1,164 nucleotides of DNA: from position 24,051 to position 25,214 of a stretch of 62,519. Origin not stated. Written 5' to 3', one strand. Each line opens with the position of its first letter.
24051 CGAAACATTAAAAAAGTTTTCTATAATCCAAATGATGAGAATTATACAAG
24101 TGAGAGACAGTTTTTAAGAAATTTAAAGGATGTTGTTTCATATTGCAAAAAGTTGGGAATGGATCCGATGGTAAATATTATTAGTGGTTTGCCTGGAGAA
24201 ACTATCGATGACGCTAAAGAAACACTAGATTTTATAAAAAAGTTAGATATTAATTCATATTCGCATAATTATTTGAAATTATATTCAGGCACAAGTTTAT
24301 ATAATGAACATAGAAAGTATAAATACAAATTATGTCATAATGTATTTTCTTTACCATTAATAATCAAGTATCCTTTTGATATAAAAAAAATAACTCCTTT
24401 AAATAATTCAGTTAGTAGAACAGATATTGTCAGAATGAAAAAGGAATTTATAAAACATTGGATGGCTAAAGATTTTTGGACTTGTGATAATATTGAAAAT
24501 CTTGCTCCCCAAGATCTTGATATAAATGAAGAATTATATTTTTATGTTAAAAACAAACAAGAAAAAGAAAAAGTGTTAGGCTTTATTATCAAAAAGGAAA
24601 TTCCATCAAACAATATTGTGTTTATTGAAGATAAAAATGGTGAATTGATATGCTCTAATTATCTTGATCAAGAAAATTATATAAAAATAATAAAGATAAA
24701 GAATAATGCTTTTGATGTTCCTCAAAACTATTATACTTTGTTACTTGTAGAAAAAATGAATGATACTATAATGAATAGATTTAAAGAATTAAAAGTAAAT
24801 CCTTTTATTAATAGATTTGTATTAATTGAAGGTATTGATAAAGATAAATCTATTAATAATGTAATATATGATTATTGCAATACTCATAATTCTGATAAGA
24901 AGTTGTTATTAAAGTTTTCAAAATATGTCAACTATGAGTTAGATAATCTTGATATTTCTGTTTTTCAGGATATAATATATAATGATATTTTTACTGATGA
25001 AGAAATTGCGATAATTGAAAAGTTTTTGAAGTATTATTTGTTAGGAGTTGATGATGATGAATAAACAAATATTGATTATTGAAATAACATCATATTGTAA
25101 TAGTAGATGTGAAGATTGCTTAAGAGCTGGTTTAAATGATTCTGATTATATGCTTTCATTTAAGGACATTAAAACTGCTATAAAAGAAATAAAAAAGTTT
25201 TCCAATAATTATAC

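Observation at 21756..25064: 1102-aa fusion of two B12-type radical SAM modules with an unassigned C-terminal region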

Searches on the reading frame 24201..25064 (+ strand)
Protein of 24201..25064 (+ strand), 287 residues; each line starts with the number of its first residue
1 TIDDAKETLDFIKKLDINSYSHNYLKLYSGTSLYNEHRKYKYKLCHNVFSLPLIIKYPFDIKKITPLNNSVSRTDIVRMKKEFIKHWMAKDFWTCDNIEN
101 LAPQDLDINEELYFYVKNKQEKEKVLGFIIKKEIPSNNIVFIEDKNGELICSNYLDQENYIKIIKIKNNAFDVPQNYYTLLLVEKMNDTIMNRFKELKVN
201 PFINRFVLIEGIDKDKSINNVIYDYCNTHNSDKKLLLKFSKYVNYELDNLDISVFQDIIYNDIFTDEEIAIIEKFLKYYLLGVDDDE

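Call 5: search_protein_families(library=pfam, proteins=[window:24201-25064:+], max_evalue=10)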
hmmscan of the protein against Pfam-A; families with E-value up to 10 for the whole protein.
window:24201-25064:+ (287 aa): 1 family
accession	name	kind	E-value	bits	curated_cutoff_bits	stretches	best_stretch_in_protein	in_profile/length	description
PF09346.15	SMI1_KNR4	-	0.38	11.8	25.4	1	93-164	35-104/125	SMI1 / KNR4 family (SUKH-1)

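Call 6: search_protein_families(library=ncbifam, proteins=[window:24201-25064:+], max_evalue=0.1)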
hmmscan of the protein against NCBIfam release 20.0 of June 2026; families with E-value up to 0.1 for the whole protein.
window:24201-25064:+ (287 aa): 0 families

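Call 40: search_protein_representatives(alignment_id=A2)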
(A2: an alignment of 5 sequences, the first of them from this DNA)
Query: 5 sequences, 261 profile positions. Proteins with E-value up to 0.001 (for the whole library): 10; up to 1e-10: 7; up to 1e-30: 5. The best 10 are listed.
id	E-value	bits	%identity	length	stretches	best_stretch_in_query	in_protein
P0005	4.8e-105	367.2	-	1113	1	1-258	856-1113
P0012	1.5e-84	300.0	-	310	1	1-257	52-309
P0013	2.2e-72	260.1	-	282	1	3-260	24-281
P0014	4.2e-70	252.6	-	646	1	1-259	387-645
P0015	2.1e-54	201.2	-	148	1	110-260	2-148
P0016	1.4e-24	103.4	-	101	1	155-258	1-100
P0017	3.6e-21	92.2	-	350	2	2-163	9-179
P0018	2.3e-08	50.2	-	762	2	2-177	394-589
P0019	1.0e-06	44.9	-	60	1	139-177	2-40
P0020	4.5e-04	36.2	-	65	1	23-67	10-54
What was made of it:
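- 24321..25064 (+): C-terminal region of module 2 (residues 851-1097 plus the stop codon). The family-specific domain is about residues 883-1097 (24417-25061). An exhaustive profile search of 1.84 billion representatives found 10 hits, all from this family or its distant variant (call 40).
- Stand-alone module 2: P0014 (call 40).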

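Call 41: search_protein_families(library=pfam, proteins=[P0018, P0017, P0014, P0012], max_evalue=0.01)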
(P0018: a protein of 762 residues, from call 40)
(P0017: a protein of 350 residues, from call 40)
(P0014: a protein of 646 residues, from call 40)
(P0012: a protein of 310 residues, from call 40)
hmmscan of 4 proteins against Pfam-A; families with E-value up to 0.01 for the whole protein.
P0018 (762 aa): 2 families
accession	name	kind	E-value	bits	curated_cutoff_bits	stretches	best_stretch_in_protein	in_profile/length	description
PF04055.27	Radical_SAM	-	2.2e-20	73.9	29.5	1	190-369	2-166/166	Radical SAM superfamily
PF02310.24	B12-binding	-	6.5e-17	61.9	32.1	1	26-133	14-120/121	B12 binding domain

P0017 (350 aa): 0 families

P0014 (646 aa): 2 families
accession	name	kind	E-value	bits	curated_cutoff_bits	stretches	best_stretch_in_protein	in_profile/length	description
PF04055.27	Radical_SAM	-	2e-21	77.3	29.5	1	189-363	3-166/166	Radical SAM superfamily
PF02310.24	B12-binding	-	8.3e-15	55.1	32.1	1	23-125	14-115/121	B12 binding domain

P0012 (310 aa): 0 families

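Call 43: find_encoding_contigs(protein=P0018, flank=8000, max_places=3)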
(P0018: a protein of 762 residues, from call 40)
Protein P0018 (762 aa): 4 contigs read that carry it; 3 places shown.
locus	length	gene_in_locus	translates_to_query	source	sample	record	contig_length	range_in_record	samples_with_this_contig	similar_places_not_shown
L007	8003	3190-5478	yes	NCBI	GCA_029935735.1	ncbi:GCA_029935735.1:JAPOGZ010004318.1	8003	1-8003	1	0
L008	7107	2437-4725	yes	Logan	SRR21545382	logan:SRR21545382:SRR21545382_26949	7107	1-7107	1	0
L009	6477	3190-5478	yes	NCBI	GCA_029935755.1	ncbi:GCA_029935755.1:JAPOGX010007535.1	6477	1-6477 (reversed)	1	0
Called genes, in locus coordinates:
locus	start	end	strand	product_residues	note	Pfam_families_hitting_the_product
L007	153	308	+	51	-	-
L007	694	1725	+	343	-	PF13353:Fer4_12 (weak), PF04055:Radical_SAM, PF13186:SPASM (weak)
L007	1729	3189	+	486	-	PF02310:B12-binding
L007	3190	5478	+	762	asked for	PF02310:B12-binding, PF04055:Radical_SAM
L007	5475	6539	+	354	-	PF04055:Radical_SAM (weak)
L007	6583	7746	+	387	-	PF07690:MFS_1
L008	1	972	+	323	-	?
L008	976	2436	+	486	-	PF02310:B12-binding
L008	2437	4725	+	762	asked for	PF02310:B12-binding, PF04055:Radical_SAM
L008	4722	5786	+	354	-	PF04055:Radical_SAM (weak)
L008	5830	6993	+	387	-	PF07690:MFS_1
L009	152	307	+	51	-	-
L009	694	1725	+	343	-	PF13353:Fer4_12 (weak), PF04055:Radical_SAM, PF13186:SPASM (weak)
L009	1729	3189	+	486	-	PF02310:B12-binding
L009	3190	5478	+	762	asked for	PF02310:B12-binding, PF04055:Radical_SAM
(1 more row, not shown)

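Call 52: search_solved_structures(query=A2, max_evalue=10)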
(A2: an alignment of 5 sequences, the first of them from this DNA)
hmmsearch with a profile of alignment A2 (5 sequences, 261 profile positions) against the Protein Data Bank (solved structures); distinct sequences matched with E-value up to 10: 1.
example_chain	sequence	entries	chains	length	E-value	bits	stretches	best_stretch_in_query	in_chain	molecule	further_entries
2mou_A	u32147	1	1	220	1.5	11.5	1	89-122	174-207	StAR-related lipid transfer protein 6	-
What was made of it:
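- No NCBIfam or PDB-sequence hit (calls 6, 52).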

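Call 53: search_protein_families(library=pfam, alignment_id=A2, max_evalue=10)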
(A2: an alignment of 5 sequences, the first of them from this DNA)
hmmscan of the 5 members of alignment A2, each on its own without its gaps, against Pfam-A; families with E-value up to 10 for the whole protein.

A. member 1, seq(252 aa): 1 family
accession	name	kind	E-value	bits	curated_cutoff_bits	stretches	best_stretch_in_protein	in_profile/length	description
PF09346.15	SMI1_KNR4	-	0.5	11.4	25.4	1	58-129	35-104/125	SMI1 / KNR4 family (SUKH-1)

B. families by the number of members that match (of 5 scanned): 6 families
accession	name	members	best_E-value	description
PF08549.15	SWI-SNF_Ssr4_N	1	0.029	SWI/SNF and RSC complexes subunit Ssr4 N-terminal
PF12174.13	RST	1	0.1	RCD1-SRO-TAF4 (RST) plant domain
PF05871.18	ESCRT-II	1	0.13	ESCRT-II complex subunit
PF22406.1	DdMyo7_FERM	1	0.27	DdMyo7 FERM domain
PF09346.15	SMI1_KNR4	1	0.5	SMI1 / KNR4 family (SUKH-1)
PF08640.17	U3_assoc_6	1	1.5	U3 small nucleolar RNA-associated protein 6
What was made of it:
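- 24321..25064 (+): No Pfam, NCBIfam or PDB-sequence match (calls 5, 6, 52, 53).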

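Call 70: predict_structure(alignment_id=A5)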
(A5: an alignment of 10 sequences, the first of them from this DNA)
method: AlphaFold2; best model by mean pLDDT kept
length: 272 residues; sequences in the alignment: 10
mean_pLDDT: 78.6   pTM: 0.72
mean pLDDT of the five models: 78.6, 78.5, 77.8, 77.3, 76.9
residues with pLDDT >= 90: 86; 70-90: 118; 50-70: 37; < 50: 31
segments of 3 or more residues with pLDDT < 50: 1-8, 12-16, 31-38, 40-42, 50-54
pLDDT, mean of each block of 10 residues (from residue 1): 41 51 58 44 49 61 88 89 79 80 90 76 86 88 88 88 90 94 91 83 87 88 89 79 90 91 87 59
secondary structure, 60 per line:
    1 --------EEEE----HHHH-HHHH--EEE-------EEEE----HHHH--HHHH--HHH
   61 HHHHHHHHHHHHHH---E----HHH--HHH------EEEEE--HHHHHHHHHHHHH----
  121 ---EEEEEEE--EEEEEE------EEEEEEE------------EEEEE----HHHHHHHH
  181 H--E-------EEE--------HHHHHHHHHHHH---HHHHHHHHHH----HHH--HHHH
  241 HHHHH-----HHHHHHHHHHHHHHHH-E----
elements in order: E9-12 H17-20 H22-25 E28-30 E38-41 H46-49 H52-55 H58-74 E97-101 H104-116 E124-130 E133-138 E145-151 E164-168 H173-181 E192-194 H203-214 H218-227 H237-245 H251-266
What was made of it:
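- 24321..25064 (+): It shows a helix, a beta-alpha unit, four strands, a short helix and strand, then a four-helix bundle (call 70).
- The model contains three consecutive antiparallel strands followed by helices (call 70).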

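Call 73: fold_search(model_id=the predicted structure, library=pdb)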
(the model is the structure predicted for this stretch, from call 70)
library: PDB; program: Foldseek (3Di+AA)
matches with E <= 10: 343; with E <= 0.001: 0
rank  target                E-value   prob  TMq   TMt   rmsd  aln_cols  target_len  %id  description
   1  5haf_A                1.0e-01  0.07  0.13  0.11  18.1       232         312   12  Structure of Salmonella enterica effector protein SseL (released 2016-07-27)
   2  5ipp_B                3.2e-01  0.08  0.11  0.09  14.4       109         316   11  Structure of Bacillus NanoRNase A active site mutant bound to a mononucleotide (released 2017-08-02)
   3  5w3y_B                3.4e-01  0.06  0.12  0.10  17.5       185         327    9  Crystal structure of PopP2 C321A in complex with IP6 and AcCoA (released 2017-08-09)
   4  6gme_A                3.6e-01  0.21  0.18  0.23   8.9       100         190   12  Structure of H. sapiens SPT6 tandem SH2 domain (released 2018-08-22)
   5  5izo_B                3.6e-01  0.08  0.11  0.09  14.5       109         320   11  Bacillus NanoRNase A (H103A) + 2 divalent cations + PO4 at the active site (released 2017-08-02)
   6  1tc2_B                4.4e-01  0.07  0.12  0.15  15.7       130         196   12  TERNARY SUBSTRATE COMPLEX OF THE HYPOXANTHINE PHOSPHORIBOSYLTRANSFERASE FROM TRYPANOSOMA CRUZI (released 2000-03-08)
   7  6i0x_A                4.6e-01  0.33  0.15  0.11   7.8        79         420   16  Porphyromonas gingivalis peptidylarginine deminase (PPAD) mutant G231N/E232T/N235D in complex with Cl-amidine. (released 2019-01-23)
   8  3c0u_B                4.9e-01  0.08  0.09  0.13  11.2        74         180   11  Crystal structure of E.coli yaeQ protein (released 2008-01-29)
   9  4yt9                  5.3e-01  0.30  0.15  0.10   8.6        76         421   13  Crystal structure of Porphyromonas gingivalis peptidylarginine deiminase (PPAD) substrate-unbound. (released 2015-07-15)
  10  6i0x_B                5.3e-01  0.30  0.15  0.10   8.6        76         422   13  Porphyromonas gingivalis peptidylarginine deminase (PPAD) mutant G231N/E232T/N235D in complex with Cl-amidine. (released 2019-01-23)
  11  5ak7                  5.3e-01  0.28  0.15  0.11   7.9        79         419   16  Structure of wt Porphyromonas gingivalis peptidylarginine deiminase (released 2015-07-22)
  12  8k1f_C                5.3e-01  0.06  0.14  0.18  17.4       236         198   12  Crystal Structure of TrmR from Fusobacterium nucleatum (released 2023-08-02)
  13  3c0u_A                5.6e-01  0.08  0.10  0.15  10.1        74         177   12  Crystal structure of E.coli yaeQ protein (released 2008-01-29)
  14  3a4t_A                5.6e-01  0.08  0.14  0.15  15.7       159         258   12  Crystal structure of aTrm4 from M.jannaschii with sinefungin (released 2010-06-30)
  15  6gme_B                5.9e-01  0.13  0.16  0.21   9.0        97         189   12  Structure of H. sapiens SPT6 tandem SH2 domain (released 2018-08-22)
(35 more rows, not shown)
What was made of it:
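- The best E was 0.1, with TM below 0.25 (call 73).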

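Call 76: search_protein_families(library=ncbifam, proteins=[L007:1729-3186:+, P0018], max_evalue=1e-10)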
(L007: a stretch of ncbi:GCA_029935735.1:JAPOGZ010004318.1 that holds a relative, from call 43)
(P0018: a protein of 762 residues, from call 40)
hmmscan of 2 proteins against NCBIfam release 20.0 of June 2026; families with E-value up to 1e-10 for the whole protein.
L007:1729-3186:+ (486 aa): 7 families
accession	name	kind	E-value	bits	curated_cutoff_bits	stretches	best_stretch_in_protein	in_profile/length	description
TIGR04190.1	B12_SAM_Ta0216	equivalog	3.1e-49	168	500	1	23-404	36-424/554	TIGR04190 family B12-binding domain/radical SAM domain protein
TIGR02026.1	BchE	equivalog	1.9e-16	60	481.35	1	5-220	1-213/497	magnesium-protoporphyrin IX monomethyl ester anaerobic oxidative cyclase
NF033712.0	B12_rSAM_KedN5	subfamily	4.1e-13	48.4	700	1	58-217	54-211/624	KedN5 family methylcobalamin-dependent radical SAM C-methyltransferase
TIGR03975.1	rSAM_ocin_1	subfamily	7.6e-13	47.8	281.85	1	84-288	145-344/606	RiPP maturation radical SAM C-methyltransferase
TIGR04013.1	B12_SAM_MJ_1487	hypoth_equivalog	2.3e-12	46.5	251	1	74-218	47-168/382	TIGR04013 family B12-binding domain/radical SAM domain-containing protein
TIGR04385.1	B12_rSAM_cofa1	equivalog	1.4e-11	44.3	450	1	84-379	87-366/438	B12 lower ligand biosynthesis radical SAM protein BzaD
NF038361.1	rSAM_Sden_1168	equivalog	5.6e-11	41.7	575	0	60-278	134-353/560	Sden_1168 family B12-binding radical SAM P-methyltransferase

P0018 (762 aa): 17 families
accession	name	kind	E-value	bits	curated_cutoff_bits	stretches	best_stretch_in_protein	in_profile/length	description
TIGR04479.1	bcpD_PhpK_rSAM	subfamily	6.3e-43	146.9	600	1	26-400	72-437/504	PhpK family radical SAM P-methyltransferase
NF050148.1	rSAM_ApyD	equivalog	1.2e-40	139.6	750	1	65-372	74-366/645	RiPP biosynthesis radical SAM protein ApyD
TIGR03471.1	HpnJ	equivalog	5e-33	114.7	577.6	1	84-400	87-393/472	hopanoid biosynthesis associated radical SAM protein HpnJ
TIGR04072.2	rSAM_ladder_B12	equivalog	6.5e-30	104.1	360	1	25-393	17-371/443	lipid biosynthesis B12-binding/radical SAM protein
TIGR04013.1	B12_SAM_MJ_1487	hypoth_equivalog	1.6e-28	99.6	251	1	56-373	30-334/382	TIGR04013 family B12-binding domain/radical SAM domain-containing protein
TIGR02026.1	BchE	equivalog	3.5e-28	98.7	481.35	1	27-323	23-329/497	magnesium-protoporphyrin IX monomethyl ester anaerobic oxidative cyclase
NF033070.1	rSAM_AprD4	equivalog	1.5e-24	86.7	500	1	160-391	173-387/456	AprD4 family radical SAM diol-dehydratase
NF033712.0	B12_rSAM_KedN5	subfamily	4.3e-22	78.1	700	1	56-399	52-396/624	KedN5 family methylcobalamin-dependent radical SAM C-methyltransferase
TIGR03975.1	rSAM_ocin_1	subfamily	1.9e-21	76.2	281.85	1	56-399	119-459/606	RiPP maturation radical SAM C-methyltransferase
NF038361.1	rSAM_Sden_1168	equivalog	2e-21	76.2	575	1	63-391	138-470/560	Sden_1168 family B12-binding radical SAM P-methyltransferase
TIGR04014.1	B12_SAM_MJ_0865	equivalog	2.8e-21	75.8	360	1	87-373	60-337/434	methyl-coenzyme M reductase glutamine C-methyltransferase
TIGR04385.1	B12_rSAM_cofa1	equivalog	3.1e-21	76.1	450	1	85-372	90-364/438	B12 lower ligand biosynthesis radical SAM protein BzaD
TIGR04367.1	HpnR_B12_rSAM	equivalog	2.9e-17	62.4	650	1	51-314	46-308/490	hopanoid C-3 methylase HpnR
TIGR04428.1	B12_rSAM_trp_MT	equivalog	1.4e-15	56.7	500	1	189-374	219-400/558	tryptophan 2-C-methyltransferase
TIGR04190.1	B12_SAM_Ta0216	equivalog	1.6e-15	56.7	500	1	84-401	99-433/554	TIGR04190 family B12-binding domain/radical SAM domain protein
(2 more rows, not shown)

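Call 101: fold_search(model_id=the predicted structure, library=viral)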
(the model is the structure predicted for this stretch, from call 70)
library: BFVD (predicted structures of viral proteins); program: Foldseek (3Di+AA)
matches with E <= 10: 354; with E <= 0.001: 0
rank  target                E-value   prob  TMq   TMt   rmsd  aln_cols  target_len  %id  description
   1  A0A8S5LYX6            2.8e-01  0.08  0.14  0.04  22.7       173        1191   13  Uncharacterized protein (Fragment) [Siphoviridae sp. ct9Y44]
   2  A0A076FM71            3.4e-01  0.08  0.18  0.20  18.3       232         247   12  Uncharacterized protein [Aureococcus anophagefferens virus]
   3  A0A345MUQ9            3.6e-01  0.25  0.14  0.37  10.0        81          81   12  (no name in the UniProt tables at hand)
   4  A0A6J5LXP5            4.9e-01  0.13  0.15  0.21  12.2       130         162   16  Uncharacterized protein [uncultured Caudovirales phage]
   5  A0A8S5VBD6            4.9e-01  0.09  0.08  0.18  11.4        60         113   18  Uncharacterized protein [Myoviridae sp. ctbEa13]
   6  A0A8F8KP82            5.5e-01  0.05  0.16  0.08  15.3       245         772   11  Uncharacterized protein [Clandestinovirus]
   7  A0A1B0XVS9            5.9e-01  0.09  0.13  0.31  13.7       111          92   12  Uncharacterized protein [Campylobacter phage PC5]
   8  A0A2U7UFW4            7.5e-01  0.14  0.13  0.09   5.4        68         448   12  Cytosine/adenosine deaminase [Pandoravirus macleodensis]
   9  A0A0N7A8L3            7.5e-01  0.08  0.13  0.18  12.4       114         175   16  (no name in the UniProt tables at hand)
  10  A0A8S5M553            7.5e-01  0.07  0.12  0.23  10.6        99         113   10  Uncharacterized protein [Siphoviridae sp. ctulf7]
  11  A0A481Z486            8.0e-01  0.03  0.15  0.14  19.3       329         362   11  Methyltransferase [Pithovirus LCPAC101]
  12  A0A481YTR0            8.5e-01  0.04  0.12  0.07  17.3       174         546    9  DNA repair exonuclease [Marseillevirus LCMAC103]
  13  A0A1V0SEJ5            8.5e-01  0.04  0.11  0.18  16.4       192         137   15  Uncharacterized protein [Hokovirus HKV1]
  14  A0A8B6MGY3            9.1e-01  0.03  0.13  0.09  16.2       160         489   16  (no name in the UniProt tables at hand)
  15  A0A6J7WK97            9.7e-01  0.07  0.14  0.22   9.3        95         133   13  Uncharacterized protein [uncultured Caudovirales phage]
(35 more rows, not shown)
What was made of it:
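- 24321..25064 (+): Foldseek best E is 0.1 in PDB and 0.28 in BFVD (calls 73, 101).
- Checked: The last 250 or so residues match nothing in Pfam, NCBIfam, PDB sequences or Foldseek (calls 5, 6, 52, 53, 73, 101).
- Call 40 shows it is family-specific, and calls 70, 73 and 101 show the model is confident but unmatched.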
